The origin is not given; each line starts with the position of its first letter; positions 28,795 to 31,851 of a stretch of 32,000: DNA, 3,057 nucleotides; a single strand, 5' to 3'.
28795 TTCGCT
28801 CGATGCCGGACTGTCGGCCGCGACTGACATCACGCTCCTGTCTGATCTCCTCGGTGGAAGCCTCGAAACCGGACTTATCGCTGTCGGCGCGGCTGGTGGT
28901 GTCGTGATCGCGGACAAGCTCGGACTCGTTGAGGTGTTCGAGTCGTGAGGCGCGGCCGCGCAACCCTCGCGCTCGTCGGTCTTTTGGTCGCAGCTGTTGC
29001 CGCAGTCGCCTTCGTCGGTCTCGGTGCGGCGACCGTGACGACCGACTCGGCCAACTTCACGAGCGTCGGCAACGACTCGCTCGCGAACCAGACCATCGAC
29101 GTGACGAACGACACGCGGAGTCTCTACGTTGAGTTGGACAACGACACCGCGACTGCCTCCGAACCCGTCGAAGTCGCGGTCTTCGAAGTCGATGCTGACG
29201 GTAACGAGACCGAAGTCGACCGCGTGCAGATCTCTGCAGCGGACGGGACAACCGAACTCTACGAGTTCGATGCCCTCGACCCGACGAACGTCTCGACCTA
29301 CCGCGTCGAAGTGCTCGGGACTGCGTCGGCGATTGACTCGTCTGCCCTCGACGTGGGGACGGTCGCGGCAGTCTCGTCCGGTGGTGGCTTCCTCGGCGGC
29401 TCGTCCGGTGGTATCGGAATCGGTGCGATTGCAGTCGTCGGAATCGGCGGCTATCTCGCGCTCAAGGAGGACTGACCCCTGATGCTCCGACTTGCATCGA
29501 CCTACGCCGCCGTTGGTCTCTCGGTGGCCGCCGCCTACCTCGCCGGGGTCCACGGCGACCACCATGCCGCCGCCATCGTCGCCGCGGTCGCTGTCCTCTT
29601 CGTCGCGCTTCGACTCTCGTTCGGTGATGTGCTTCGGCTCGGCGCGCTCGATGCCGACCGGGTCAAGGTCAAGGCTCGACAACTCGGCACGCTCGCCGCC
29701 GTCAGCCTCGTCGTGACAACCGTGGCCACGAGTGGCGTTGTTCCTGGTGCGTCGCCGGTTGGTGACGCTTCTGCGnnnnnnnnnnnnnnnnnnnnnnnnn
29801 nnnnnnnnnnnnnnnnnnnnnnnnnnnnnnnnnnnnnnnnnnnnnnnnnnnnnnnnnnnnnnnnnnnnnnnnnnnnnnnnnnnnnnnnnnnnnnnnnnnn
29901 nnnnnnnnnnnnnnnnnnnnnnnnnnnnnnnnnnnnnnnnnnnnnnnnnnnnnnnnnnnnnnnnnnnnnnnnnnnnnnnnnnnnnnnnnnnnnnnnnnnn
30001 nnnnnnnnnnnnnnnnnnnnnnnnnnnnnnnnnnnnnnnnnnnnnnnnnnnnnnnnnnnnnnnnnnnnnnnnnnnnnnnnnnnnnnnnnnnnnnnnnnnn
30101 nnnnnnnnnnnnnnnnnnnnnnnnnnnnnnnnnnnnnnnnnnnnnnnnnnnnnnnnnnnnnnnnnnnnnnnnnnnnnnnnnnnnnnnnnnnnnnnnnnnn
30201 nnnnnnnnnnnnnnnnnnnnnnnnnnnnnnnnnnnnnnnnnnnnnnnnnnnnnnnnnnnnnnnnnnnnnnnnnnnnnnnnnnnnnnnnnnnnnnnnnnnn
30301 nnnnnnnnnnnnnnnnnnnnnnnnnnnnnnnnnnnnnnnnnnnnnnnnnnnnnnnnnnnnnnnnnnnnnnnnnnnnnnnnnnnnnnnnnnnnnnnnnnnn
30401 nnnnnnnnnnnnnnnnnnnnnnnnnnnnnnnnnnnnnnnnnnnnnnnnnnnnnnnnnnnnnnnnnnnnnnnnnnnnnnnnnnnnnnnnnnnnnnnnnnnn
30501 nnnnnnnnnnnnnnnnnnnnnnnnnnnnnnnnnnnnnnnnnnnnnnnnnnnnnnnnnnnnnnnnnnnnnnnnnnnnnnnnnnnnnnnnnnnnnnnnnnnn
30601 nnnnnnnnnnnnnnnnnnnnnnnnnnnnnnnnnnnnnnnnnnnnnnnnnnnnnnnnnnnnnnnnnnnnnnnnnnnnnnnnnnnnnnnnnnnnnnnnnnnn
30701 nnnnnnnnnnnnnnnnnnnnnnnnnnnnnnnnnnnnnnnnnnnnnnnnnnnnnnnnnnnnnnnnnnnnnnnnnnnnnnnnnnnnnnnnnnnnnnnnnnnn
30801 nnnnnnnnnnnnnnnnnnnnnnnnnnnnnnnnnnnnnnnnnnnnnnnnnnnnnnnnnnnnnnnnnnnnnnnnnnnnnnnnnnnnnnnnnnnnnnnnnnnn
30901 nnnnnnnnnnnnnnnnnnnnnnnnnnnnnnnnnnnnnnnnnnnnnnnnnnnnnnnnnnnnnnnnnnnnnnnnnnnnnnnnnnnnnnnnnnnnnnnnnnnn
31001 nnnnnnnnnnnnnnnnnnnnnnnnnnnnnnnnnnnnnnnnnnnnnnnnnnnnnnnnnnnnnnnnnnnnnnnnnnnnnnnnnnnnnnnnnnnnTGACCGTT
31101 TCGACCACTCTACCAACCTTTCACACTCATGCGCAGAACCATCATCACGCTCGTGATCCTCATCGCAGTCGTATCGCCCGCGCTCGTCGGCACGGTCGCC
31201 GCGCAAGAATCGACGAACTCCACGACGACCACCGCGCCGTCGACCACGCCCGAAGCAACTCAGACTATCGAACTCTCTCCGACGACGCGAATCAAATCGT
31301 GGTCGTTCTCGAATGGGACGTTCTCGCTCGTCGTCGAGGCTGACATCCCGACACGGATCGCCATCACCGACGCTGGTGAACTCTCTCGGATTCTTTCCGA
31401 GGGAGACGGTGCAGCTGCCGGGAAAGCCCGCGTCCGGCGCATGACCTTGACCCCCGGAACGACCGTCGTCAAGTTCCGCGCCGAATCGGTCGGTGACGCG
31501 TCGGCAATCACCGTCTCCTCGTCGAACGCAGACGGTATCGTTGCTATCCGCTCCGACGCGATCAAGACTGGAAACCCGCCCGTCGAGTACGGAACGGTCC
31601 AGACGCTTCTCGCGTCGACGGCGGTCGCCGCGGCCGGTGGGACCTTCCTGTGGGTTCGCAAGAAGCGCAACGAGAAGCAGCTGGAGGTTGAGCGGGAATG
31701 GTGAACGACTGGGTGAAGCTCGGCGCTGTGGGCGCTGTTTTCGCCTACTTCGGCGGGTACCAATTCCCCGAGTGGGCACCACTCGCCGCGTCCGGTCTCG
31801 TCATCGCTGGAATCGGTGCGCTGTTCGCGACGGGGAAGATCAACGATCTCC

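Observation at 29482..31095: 537-aa C-terminally anchored glycoprotein as a candidate membrane fusogen or spike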

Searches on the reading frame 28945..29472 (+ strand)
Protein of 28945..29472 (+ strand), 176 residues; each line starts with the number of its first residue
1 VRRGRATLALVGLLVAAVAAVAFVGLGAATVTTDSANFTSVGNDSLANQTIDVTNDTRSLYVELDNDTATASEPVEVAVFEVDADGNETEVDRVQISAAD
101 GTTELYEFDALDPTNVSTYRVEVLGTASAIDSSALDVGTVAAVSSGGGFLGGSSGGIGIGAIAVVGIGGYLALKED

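Call 4: search_protein_families(library=pfam, proteins=[window:28945-29472:+], max_evalue=1)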
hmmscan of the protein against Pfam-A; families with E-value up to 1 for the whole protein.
window:28945-29472:+ (176 aa): 1 family
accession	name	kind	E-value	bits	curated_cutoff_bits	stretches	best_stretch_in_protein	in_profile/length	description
PF01917.21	Arch_flagellin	-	0.065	14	29.5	1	15-135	15-124/162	Archaebacterial flagellin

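Call 5: search_protein_families(library=phrogs, proteins=[window:28945-29472:+], max_evalue=1)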
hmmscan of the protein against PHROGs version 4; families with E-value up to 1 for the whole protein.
window:28945-29472:+ (176 aa): 4 families
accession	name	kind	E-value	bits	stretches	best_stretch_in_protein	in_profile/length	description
phrog_13810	-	unknown function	7.6e-82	274.4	1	3-176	1-176/176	-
phrog_9574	-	tail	0.016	14.6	1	36-104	589-657/773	tail protein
phrog_2620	-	integration and excision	0.082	13.8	1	53-121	34-101/187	excisionase and transcriptional regulator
phrog_2520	-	moron, auxiliary metabolic gene and host takeover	0.34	11.7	1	60-94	53-86/166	gamma-glutamyl cyclotransferase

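Call 58: search_dna_similar(query=window:28945-29472:+, collection=phages, mode=protein, max_evalue=0.01, max_rows=15)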
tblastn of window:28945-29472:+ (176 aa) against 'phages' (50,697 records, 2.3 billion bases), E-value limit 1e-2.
No match.

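Call 60: find_homologous_proteins(query=window:28945-29472:+, max_evalue=0.001)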
Query window:28945-29472:+ (176 aa): 4 proteins with E <= 0.001 among 4473 candidates.
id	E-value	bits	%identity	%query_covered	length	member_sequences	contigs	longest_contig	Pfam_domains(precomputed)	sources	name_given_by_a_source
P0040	6.6e-96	337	98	100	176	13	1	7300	-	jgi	jgi:hypothetical protein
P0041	6.2e-90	317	91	100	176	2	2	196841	-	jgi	-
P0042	2.8e-46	176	60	76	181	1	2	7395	-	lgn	-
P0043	7.2e-44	168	55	80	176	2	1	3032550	-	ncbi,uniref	ncbi:hypothetical protein [Haloferax sp. YSMS24]|uniref:hypothetical protein n=1 Tax=Haloferax sp. Y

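Call 70: predict_structure(alignment_id=A5)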
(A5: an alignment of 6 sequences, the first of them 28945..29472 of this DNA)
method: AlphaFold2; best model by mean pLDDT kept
length: 176 residues; sequences in the alignment: 6
mean_pLDDT: 62.8   pTM: 0.57
mean pLDDT of the five models: 62.8, 61.2, 58.2, 53.7, 51.0
residues with pLDDT >= 90: 12; 70-90: 82; 50-70: 11; < 50: 71
segments of 3 or more residues with pLDDT < 50: 1-14, 16-37, 144-176
pLDDT, mean of each block of 10 residues (from residue 1): 41 47 35 41 69 78 79 88 89 88 83 84 83 75 43 28 34 35
secondary structure, 60 per line:
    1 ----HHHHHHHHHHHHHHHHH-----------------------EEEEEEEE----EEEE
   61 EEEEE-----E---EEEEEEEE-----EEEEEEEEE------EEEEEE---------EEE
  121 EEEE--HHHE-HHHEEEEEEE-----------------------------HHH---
elements in order: H5-21 E45-52 E57-65 E75-82 E88-96 E103-108 E118-124 E135-141

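Call 73: fold_search(model_id=the predicted structure, library=pdb)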
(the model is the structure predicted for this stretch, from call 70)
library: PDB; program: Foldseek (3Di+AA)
matches with E <= 10: 1753; with E <= 0.001: 0
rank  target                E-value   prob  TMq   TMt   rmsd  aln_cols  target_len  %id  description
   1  7auw_A                2.0e-03  1.00  0.36  0.15   5.5       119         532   19  Inhibitory complex of human meprin beta with mouse fetuin-B. (released 2021-04-14)
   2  7vrn_L                2.8e-03  0.98  0.29  0.15   8.5       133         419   16  Structure of infectious bursal disease virus Gt strain (released 2022-03-30)
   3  7vrp_C                3.0e-03  0.98  0.28  0.14   8.5       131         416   16  Structure of infectious bursal disease virus Gx strain (released 2022-03-30)
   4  4yu5_A                3.0e-03  0.95  0.27  0.08  15.8       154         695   13  Crystal structure of selenomethionine variant of Bacillus anthracis immune inhibitor A2 peptidase zymogen (released 2015-10-28)
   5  1jhj                  3.2e-03  1.00  0.37  0.40   4.2       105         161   12  Crystal structure of the APC10/Doc1 subunit of the human anaphase-promoting complex (released 2001-10-24)
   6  7vrp_J                3.7e-03  0.99  0.34  0.16   8.0       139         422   16  Structure of infectious bursal disease virus Gx strain (released 2022-03-30)
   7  7vrp_A                3.7e-03  0.93  0.27  0.15   8.8       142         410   16  Structure of infectious bursal disease virus Gx strain (released 2022-03-30)
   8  8qpg_TA               3.9e-03  0.85  0.24  0.13  11.8       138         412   16  Turret of Haloferax tailed virus 1 (released 2024-10-09)
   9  3nkg_A                4.4e-03  1.00  0.33  0.34   6.2       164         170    6  Crystal Structure of GEBA250068378 from Sulfurospirillum deleyianum (released 2010-08-18)
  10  8iqe_B                4.4e-03  1.00  0.32  0.13   5.6       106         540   19  Crystal structure of tetrameric K2-2 TSP (released 2024-02-21)
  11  4yu5_B                4.6e-03  0.96  0.27  0.09  15.6       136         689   13  Crystal structure of selenomethionine variant of Bacillus anthracis immune inhibitor A2 peptidase zymogen (released 2015-10-28)
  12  8iq9_B                5.1e-03  1.00  0.32  0.12   4.9       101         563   19  Crystal structure of trimeric K2-2 TSP in complex with tetrasaccharide and octasaccharide (released 2024-02-21)
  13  8tar_L                5.4e-03  1.00  0.40  0.39   4.7       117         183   14  APC/C-CDH1-UBE2C-Ubiquitin-CyclinB-NTD (released 2023-09-27)
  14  8iq5_A                5.4e-03  0.99  0.28  0.11   6.4       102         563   20  Crystal structure of trimeric K2-2 TSP (released 2024-02-21)
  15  7vrn_A                5.7e-03  0.96  0.28  0.14   8.7       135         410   16  Structure of infectious bursal disease virus Gt strain (released 2022-03-30)
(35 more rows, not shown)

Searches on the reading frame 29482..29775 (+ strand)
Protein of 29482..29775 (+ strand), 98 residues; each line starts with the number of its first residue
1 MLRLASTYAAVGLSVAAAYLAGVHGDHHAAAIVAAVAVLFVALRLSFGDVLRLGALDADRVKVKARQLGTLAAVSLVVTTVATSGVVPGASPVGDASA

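Call 57: search_dna_similar(query=window:29482-29775:+, collection=phages, mode=protein, max_evalue=1, max_rows=15)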
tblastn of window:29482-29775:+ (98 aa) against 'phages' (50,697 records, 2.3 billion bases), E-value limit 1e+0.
No match.

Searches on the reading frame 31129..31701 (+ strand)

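Call 4: search_protein_families(library=pfam, proteins=[window:31129-31701:+], max_evalue=1)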
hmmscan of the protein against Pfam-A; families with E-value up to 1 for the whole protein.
window:31129-31701:+ (191 aa): 3 families
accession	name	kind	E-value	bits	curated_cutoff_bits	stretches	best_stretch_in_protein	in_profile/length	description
PF21827.1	New_glue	-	0.014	15.6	31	1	7-54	4-52/94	New glue protein family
PF21034.3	BCAS3_WD40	-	0.16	10.9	26.3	1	83-141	235-290/479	BCAS3, WD40 repeat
PF03454.20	MoeA_C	-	0.17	12.6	22.1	1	104-144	19-58/72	MoeA C-terminal region (domain IV)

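Call 5: search_protein_families(library=phrogs, proteins=[window:31129-31701:+], max_evalue=1)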
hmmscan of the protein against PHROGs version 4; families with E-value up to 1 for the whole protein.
window:31129-31701:+ (191 aa): 5 families
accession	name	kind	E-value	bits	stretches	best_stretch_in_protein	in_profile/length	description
phrog_1938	-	unknown function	3e-48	165.2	1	1-189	1-189/190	-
phrog_7793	-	unknown function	0.046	14.8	1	156-186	6-36/47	-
phrog_806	-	unknown function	0.25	12.4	1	4-59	4-66/187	-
phrog_4259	-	unknown function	0.36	11.8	1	25-66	6-47/114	-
phrog_19983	-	unknown function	0.5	10.7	1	40-78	235-272/328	-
